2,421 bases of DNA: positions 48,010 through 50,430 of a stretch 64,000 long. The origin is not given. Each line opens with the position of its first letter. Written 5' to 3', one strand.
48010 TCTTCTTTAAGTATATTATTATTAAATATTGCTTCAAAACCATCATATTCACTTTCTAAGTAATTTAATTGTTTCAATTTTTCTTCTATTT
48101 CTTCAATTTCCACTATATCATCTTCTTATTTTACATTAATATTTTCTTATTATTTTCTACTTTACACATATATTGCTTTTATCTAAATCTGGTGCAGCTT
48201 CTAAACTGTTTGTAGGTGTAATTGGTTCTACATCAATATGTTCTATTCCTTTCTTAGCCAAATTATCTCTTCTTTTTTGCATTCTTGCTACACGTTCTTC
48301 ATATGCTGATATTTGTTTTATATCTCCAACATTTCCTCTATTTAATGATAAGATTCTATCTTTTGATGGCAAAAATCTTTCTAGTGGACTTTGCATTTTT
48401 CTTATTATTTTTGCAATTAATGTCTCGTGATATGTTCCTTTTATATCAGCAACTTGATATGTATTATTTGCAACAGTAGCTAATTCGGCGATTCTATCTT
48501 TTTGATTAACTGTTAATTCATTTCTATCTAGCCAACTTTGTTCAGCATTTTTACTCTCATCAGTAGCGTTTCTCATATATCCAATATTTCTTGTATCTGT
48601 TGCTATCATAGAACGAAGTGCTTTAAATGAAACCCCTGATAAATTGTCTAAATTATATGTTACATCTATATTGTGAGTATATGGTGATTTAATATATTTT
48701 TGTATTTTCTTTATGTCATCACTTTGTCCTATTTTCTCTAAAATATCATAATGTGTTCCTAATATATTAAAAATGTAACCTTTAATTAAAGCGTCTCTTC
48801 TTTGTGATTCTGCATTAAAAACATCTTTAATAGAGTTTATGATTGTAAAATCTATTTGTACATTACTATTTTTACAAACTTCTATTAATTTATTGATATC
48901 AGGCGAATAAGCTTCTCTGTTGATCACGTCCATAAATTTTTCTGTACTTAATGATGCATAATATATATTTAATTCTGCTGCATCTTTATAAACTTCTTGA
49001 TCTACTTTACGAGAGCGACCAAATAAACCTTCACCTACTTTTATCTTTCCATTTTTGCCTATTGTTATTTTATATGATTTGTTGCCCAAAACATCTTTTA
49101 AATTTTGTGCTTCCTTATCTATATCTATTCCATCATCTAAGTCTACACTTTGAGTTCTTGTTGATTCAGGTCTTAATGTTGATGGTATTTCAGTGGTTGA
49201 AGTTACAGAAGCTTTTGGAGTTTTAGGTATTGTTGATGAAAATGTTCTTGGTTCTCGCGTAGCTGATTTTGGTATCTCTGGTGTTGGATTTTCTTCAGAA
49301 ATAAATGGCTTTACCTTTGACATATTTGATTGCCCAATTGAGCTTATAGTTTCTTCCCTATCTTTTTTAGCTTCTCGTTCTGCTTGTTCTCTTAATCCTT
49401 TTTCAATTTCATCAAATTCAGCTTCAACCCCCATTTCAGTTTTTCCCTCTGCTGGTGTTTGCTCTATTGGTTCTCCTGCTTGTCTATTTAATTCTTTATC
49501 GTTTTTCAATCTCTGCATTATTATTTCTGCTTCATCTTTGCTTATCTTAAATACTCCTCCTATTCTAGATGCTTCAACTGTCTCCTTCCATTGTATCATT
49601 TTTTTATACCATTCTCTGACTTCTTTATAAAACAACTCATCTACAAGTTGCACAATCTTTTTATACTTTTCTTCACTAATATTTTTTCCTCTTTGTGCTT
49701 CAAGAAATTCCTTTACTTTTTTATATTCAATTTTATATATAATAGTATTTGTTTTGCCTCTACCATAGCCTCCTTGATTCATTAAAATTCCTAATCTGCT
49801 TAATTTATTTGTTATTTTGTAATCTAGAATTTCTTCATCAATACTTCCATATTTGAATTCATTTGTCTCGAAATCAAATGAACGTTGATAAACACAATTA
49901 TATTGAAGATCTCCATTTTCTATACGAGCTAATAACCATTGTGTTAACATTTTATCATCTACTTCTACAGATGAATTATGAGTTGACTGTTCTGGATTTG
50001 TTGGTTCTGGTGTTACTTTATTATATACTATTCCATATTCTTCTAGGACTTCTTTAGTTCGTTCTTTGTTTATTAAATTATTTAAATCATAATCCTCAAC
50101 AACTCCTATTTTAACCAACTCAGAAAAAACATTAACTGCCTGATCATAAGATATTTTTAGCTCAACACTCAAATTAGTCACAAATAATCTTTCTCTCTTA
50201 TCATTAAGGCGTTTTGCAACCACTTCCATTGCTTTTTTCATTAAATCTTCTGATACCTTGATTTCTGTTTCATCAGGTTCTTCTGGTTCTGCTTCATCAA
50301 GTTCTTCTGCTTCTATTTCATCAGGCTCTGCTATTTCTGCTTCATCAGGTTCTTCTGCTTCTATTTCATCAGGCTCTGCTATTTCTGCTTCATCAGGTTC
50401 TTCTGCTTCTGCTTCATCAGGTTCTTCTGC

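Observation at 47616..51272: Orphan two-gene unit between ftsH and rpsL: 1011-aa coiled-coil / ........-repeat / wHTH protein plus a 165-aa internally duplicated partner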

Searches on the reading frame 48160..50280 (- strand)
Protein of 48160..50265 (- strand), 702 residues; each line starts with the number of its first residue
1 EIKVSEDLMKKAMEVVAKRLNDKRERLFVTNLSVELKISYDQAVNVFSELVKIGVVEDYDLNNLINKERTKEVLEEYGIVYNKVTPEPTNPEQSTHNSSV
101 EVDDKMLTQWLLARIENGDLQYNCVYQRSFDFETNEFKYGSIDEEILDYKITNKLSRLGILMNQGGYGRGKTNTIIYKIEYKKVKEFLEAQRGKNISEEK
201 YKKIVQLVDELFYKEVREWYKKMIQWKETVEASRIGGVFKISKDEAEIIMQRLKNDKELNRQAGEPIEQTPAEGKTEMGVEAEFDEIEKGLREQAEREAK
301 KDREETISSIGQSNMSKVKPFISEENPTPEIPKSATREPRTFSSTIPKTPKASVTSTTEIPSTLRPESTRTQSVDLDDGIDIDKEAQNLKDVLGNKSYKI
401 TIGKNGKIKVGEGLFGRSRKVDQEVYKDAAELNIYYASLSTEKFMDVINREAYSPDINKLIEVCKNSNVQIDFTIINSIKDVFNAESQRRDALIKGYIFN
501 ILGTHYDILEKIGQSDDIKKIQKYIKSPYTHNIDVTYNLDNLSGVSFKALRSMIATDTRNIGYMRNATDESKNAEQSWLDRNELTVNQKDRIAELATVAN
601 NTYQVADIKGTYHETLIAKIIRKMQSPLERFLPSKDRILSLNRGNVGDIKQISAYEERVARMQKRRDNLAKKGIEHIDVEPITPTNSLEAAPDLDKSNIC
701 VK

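Call 32: search_protein_representatives(protein=window:48160-50265:-)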
Query: 702 residues. Proteins with E-value up to 0.001 (for the whole library): 8; up to 1e-10: 4; up to 1e-30: 3. The best 8 are listed.
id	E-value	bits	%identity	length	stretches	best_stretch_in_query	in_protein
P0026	3.8e-87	309.8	43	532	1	181-687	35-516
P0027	1.4e-84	301.3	45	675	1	237-687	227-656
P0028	7.4e-36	140.4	55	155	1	554-697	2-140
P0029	1.1e-25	106.8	59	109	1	447-543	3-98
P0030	2.3e-10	56.2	29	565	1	267-544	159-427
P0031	1.0e-08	50.7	33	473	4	371-543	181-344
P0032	2.5e-08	49.4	34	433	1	366-555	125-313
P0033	9.7e-04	34.3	33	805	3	283-553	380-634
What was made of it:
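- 49483..50022 (-): X residues about 391-570: segment with no counterpart in any homologue. It holds two further wHTH-like stretches and the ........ string (residues 474-481, nt 49750-49773). No hit covers it in the exhaustive search (call 32).
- On P-loop NTPase: The segment is absent from all homologues (call 32).
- The family is missing from all but a tiny clade (call 32). The taxonomic range is extremely narrow (call 32).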

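Call 49: predict_structure(alignment_id=A3)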
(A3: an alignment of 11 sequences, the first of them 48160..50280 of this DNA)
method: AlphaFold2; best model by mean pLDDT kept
length: 707 residues; sequences in the alignment: 11
mean_pLDDT: 58.2   pTM: 0.44
mean pLDDT of the five models: 58.2, 57.2, 54.5, 54.3, 48.3
residues with pLDDT >= 90: 82; 70-90: 153; 50-70: 174; < 50: 298
segments of 3 or more residues with pLDDT < 50: 1-11, 17-19, 57-158, 160-181, 269-289, 313-380, 561-578, 650-657, 677-707
pLDDT, mean of each block of 10 residues (from residue 1): 39 50 51 54 61 51 36 39 35 36 36 40 34 28 30 46 44 42 57 62 66 61 55 58 60 72 58 33 40 58 67 43 30 28 26 26 28 34 75 83 89 71 81 94 92 87 93 93 90 91 91 81 79 80 86 63 37 44 77 93 87 84 75 81 69 44 57 48 31 33 33
secondary structure, 60 per line:
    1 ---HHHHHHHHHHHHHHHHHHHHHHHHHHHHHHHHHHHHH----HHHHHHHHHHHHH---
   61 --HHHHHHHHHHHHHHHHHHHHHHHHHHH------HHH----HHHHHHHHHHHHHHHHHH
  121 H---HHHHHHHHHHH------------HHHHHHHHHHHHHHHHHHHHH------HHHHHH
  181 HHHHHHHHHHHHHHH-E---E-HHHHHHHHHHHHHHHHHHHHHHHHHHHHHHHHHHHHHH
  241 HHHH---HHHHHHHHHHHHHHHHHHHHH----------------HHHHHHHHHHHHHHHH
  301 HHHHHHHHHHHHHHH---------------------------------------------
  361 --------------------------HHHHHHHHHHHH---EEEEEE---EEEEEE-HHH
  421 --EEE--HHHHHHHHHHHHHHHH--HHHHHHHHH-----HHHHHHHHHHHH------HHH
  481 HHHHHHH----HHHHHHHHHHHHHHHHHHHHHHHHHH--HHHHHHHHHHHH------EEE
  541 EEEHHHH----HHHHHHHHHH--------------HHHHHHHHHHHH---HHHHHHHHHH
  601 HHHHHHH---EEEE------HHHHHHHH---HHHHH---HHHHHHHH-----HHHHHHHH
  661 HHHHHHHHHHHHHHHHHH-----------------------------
elements in order (helices of 4 or more, strands of 3 or more residues): H4-40 H45-57 H63-89 H103-121 H125-135 H148-168 H175-195 H203-244 H248-268 H285-315 H387-398 E402-407 E411-416 E423-425 H428-443 H446-454 H460-471 H478-487 H492-517 H520-531 E538-543 H544-547 H552-561 H576-587 H591-607 E611-614 H621-628 H632-636 H640-647 H653-678
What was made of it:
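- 49483..50022 (-): Low AlphaFold confidence (call 49).
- On FtsK gamma / winged-helix DNA-binding domain: In the AlphaFold model of X 305-1011, pLDDT is mostly 28-66 across the region holding the three modules (only one ten-residue block reaches 72), with helices and no confident wing (call 49).
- Tried and rejected: The job on X 305-1011 was informative only for the C-domain (call 49).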

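Call 52: fold_search(model_id=the predicted structure, library=pdb)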
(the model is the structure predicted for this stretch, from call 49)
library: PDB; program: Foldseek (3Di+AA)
matches with E <= 10: 390; with E <= 0.001: 0
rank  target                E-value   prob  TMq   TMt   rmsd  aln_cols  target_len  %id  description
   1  2pnk_C                3.5e-02  0.11  0.07  0.09  19.6       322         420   12  CRYSTAL STRUCTURE OF AN URONATE ISOMERASE (BH0493) FROM BACILLUS HALODURANS C-125 AT 2.00 A RESOLUTION (released 2007-05-08)
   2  8oqk                  4.1e-02  0.35  0.07  0.14  16.1       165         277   16  Crystal structure of Tannerella forsythia sugar kinase K1058 (released 2023-08-02)
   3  2qee_A                6.7e-02  0.08  0.06  0.09  19.3       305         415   10  Crystal structure of putative amidohydrolase BH0493 from Bacillus halodurans C-125 (released 2007-07-24)
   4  2qee_C                7.8e-02  0.08  0.07  0.10  18.0       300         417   11  Crystal structure of putative amidohydrolase BH0493 from Bacillus halodurans C-125 (released 2007-07-24)
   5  9ceu_P                8.7e-02  0.15  0.06  0.07  22.9       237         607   11  Spizellomyces punctatus Fanzor (SpuFz) State 1 (released 2024-09-11)
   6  2pnk_I                9.1e-02  0.08  0.07  0.09  17.4       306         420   11  CRYSTAL STRUCTURE OF AN URONATE ISOMERASE (BH0493) FROM BACILLUS HALODURANS C-125 AT 2.00 A RESOLUTION (released 2007-05-08)
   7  2qee_L                9.6e-02  0.08  0.07  0.09  19.9       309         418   11  Crystal structure of putative amidohydrolase BH0493 from Bacillus halodurans C-125 (released 2007-07-24)
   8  6vzz                  1.1e-01  0.18  0.07  0.11  16.6       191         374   11  Crystal structure of glucokinase from Balamuthia mandrillaris in complex with glucose (released 2020-03-25)
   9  2e2o                  1.2e-01  0.23  0.07  0.13  17.4       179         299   13  Crystal structure of Sulfolobus tokodaii hexokinase in complex with glucose (released 2007-01-16)
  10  9cez_P                1.3e-01  0.10  0.05  0.06  23.7       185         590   14  Spizellomyces punctatus Fanzor (SpuFz) State 6 (released 2024-09-11)
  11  2pnk_D                1.3e-01  0.07  0.06  0.09  19.2       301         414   10  CRYSTAL STRUCTURE OF AN URONATE ISOMERASE (BH0493) FROM BACILLUS HALODURANS C-125 AT 2.00 A RESOLUTION (released 2007-05-08)
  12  2qee_F                1.3e-01  0.07  0.07  0.10  18.0       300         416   11  Crystal structure of putative amidohydrolase BH0493 from Bacillus halodurans C-125 (released 2007-07-24)
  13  2pnk_E                1.4e-01  0.08  0.07  0.10  18.6       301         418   10  CRYSTAL STRUCTURE OF AN URONATE ISOMERASE (BH0493) FROM BACILLUS HALODURANS C-125 AT 2.00 A RESOLUTION (released 2007-05-08)
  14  1zxo_B                1.6e-01  0.15  0.06  0.12  14.7       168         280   10  X-ray Crystal Structure of Protein Q8A1P1 from Bacteroides thetaiotaomicron. Northeast Structural Genomics Consortium  (released 2005-07-05)
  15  2pnk_H                1.6e-01  0.08  0.07  0.10  18.4       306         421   10  CRYSTAL STRUCTURE OF AN URONATE ISOMERASE (BH0493) FROM BACILLUS HALODURANS C-125 AT 2.00 A RESOLUTION (released 2007-05-08)
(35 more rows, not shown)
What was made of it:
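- Tried and rejected: Foldseek with that model gave noise (call 52).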

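Call 54: search_protein_families(library=pfam, proteins=[P0033, P0031, P0032, P0030, P0027], max_evalue=1)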
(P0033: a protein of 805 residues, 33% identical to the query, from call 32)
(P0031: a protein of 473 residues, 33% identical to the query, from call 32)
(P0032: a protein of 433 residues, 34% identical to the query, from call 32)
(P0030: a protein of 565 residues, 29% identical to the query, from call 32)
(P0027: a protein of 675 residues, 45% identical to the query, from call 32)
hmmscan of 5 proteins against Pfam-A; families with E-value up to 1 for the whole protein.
P0033 (805 aa): 1 family
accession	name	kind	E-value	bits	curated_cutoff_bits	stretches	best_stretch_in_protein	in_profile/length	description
PF12200.13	DUF3597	-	0.77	10.7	29.8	1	246-338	13-104/127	Domain of unknown function (DUF3597)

P0031 (473 aa): 0 families

P0032 (433 aa): 0 families

P0030 (565 aa): 0 families

P0027 (675 aa): 0 families

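Call 61: find_encoding_contigs(protein=P0031, flank=10000, max_places=3)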
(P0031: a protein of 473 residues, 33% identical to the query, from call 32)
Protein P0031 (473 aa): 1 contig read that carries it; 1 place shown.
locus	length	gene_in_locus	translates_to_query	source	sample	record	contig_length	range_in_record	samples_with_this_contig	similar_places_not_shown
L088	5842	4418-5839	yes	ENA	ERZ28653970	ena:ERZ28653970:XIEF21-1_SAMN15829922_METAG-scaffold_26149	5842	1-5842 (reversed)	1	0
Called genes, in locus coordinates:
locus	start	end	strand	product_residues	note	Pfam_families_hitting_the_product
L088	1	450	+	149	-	?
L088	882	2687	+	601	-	PF06480:FtsH_ext, PF07728:AAA_5 (faint), PF00004:AAA, PF17862:AAA_lid_3, PF01434:Peptidase_M41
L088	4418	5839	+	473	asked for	-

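Call 62: find_encoding_contigs(protein=P0032, flank=10000, max_places=3)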
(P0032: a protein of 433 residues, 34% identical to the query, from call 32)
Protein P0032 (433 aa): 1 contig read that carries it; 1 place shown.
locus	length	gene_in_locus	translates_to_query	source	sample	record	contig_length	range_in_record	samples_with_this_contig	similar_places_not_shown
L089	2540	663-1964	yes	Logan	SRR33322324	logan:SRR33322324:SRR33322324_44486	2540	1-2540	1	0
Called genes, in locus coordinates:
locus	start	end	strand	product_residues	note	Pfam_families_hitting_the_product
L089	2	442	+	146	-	?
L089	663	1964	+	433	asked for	-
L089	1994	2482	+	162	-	-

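Call 63: find_encoding_contigs(protein=P0030, flank=10000, max_places=3)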
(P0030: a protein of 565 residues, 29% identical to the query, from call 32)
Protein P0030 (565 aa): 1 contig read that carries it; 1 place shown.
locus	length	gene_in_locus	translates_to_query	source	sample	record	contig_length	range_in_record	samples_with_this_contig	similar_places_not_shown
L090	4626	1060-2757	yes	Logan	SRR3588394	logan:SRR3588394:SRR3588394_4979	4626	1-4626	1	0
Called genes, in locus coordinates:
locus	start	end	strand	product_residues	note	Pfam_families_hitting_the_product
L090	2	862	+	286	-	?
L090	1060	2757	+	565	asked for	-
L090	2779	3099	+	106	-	-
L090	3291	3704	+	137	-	PF00164:Ribosom_S12_S23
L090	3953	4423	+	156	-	PF00177:Ribosomal_S7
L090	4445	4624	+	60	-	?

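Call 69: search_protein_families(library=padloc, proteins=[P0033, P0031, P0030, P0032, P0027], max_evalue=1)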
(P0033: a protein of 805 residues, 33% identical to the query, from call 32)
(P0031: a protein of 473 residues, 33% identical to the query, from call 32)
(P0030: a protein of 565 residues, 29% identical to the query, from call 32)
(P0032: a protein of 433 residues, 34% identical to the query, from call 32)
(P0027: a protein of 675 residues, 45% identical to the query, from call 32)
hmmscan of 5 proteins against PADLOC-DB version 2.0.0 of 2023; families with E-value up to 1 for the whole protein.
P0033 (805 aa): 0 families

P0031 (473 aa): 1 family
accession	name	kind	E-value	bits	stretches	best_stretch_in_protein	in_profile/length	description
PDLC04098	HerA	-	0.036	10.6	1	52-142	333-421/686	-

P0030 (565 aa): 0 families

P0032 (433 aa): 0 families

P0027 (675 aa): 0 families

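Call 70: search_protein_families(library=phrogs, proteins=[P0033, P0031, P0030, P0032, P0027], max_evalue=0.1)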
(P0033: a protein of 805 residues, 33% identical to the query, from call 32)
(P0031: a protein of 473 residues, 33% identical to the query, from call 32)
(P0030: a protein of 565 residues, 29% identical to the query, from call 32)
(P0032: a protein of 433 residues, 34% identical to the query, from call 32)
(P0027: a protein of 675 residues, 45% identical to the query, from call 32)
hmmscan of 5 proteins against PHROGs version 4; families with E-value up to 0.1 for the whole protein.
P0033 (805 aa): 2 families
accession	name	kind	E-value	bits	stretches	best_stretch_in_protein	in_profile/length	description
phrog_1376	-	unknown function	0.00018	21.8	1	92-287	64-254/362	-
phrog_33700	-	unknown function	0.051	14.9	0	505-545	2-43/72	-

P0031 (473 aa): 3 families
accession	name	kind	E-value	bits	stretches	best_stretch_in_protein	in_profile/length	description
phrog_21719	-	unknown function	0.049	13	1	78-124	26-72/554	-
phrog_1476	-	unknown function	0.051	14.8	0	82-122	14-54/72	-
phrog_10259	-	unknown function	0.063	14.1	1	359-395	3-41/73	-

P0030 (565 aa): 0 families

P0032 (433 aa): 0 families

P0027 (675 aa): 0 families

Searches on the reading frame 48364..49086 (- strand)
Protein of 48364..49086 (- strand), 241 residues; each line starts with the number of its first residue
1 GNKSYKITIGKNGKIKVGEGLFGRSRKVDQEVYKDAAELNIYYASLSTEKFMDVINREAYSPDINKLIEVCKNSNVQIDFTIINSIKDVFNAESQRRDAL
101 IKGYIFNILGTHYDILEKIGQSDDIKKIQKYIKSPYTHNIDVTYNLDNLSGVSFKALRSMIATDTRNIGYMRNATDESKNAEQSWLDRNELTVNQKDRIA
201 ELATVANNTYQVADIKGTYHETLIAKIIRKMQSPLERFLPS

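Call 46: find_related_loci(query=A5, collection=metagenome_contigs, flank=10000)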
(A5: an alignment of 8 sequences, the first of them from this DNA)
Query A5 (241 aa) in metagenome_contigs; peptide patterns used: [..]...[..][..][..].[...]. (x = any residue, [..] = any of these).
159 stretches matched a pattern; 2 encode a relative of the query (tblastn E <= 1e-3); 2 distinct loci.
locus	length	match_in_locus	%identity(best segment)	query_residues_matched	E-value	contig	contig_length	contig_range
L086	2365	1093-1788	53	1-241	3e-77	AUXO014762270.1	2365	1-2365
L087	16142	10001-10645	29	9-240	4e-13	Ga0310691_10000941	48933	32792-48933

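Call 47: find_related_loci(query=A5, collection=viral_contigs, flank=10000)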
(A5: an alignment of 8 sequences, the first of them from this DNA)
Query A5 (241 aa) in viral_contigs; peptide patterns used: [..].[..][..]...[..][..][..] (x = any residue, [..] = any of these).
8 stretches matched a pattern, but none encodes a relative of the query by tblastn (E <= 1e-3).
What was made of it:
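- On Phage or prophage gene: The IMG/VR scan finds no relative (call 47).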

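Call 57: search_solved_structures(query=A5, max_evalue=10, show_alignments=1)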
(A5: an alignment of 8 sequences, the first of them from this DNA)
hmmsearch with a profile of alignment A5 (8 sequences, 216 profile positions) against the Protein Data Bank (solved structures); distinct sequences matched with E-value up to 10: 1.
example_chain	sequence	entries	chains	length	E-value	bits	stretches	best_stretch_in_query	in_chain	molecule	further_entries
3ega_A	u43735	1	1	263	2.2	11.4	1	52-89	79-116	Protein pellino homolog 2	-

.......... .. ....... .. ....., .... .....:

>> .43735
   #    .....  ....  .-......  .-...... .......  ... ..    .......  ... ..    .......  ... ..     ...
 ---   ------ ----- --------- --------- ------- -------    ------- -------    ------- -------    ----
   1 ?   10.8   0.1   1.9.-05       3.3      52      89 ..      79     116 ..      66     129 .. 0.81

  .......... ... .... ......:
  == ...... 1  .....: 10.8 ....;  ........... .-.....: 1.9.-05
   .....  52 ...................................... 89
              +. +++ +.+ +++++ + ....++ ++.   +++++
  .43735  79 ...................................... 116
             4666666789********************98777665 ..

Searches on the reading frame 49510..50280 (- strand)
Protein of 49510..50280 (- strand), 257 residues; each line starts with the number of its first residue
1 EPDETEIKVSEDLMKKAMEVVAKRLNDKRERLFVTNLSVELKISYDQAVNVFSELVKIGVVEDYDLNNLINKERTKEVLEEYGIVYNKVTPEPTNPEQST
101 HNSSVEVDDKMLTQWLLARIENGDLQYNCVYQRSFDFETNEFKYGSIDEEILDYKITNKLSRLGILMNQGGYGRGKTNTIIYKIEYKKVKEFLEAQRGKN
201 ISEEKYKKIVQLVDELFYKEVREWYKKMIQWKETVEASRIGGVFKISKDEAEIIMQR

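Call 54: search_protein_families(library=pfam, proteins=[window:49510-50280:-], max_evalue=1)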
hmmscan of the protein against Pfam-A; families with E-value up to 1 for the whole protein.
window:49510-50280:- (257 aa): 2 families
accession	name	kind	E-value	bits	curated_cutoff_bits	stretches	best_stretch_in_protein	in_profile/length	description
PF12793.13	SgrR_N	-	0.031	15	24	1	158-215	41-95/115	Sugar transport-related sRNA regulator N-term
PF06050.19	HGD-D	-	0.058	13.4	28.4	1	182-227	98-138/342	2-hydroxyglutaryl-CoA dehydratase, D-component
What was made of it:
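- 49483..50022 (-): SgrR_N wHTH at E = 0.031 over residues 462-519 (call 54).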
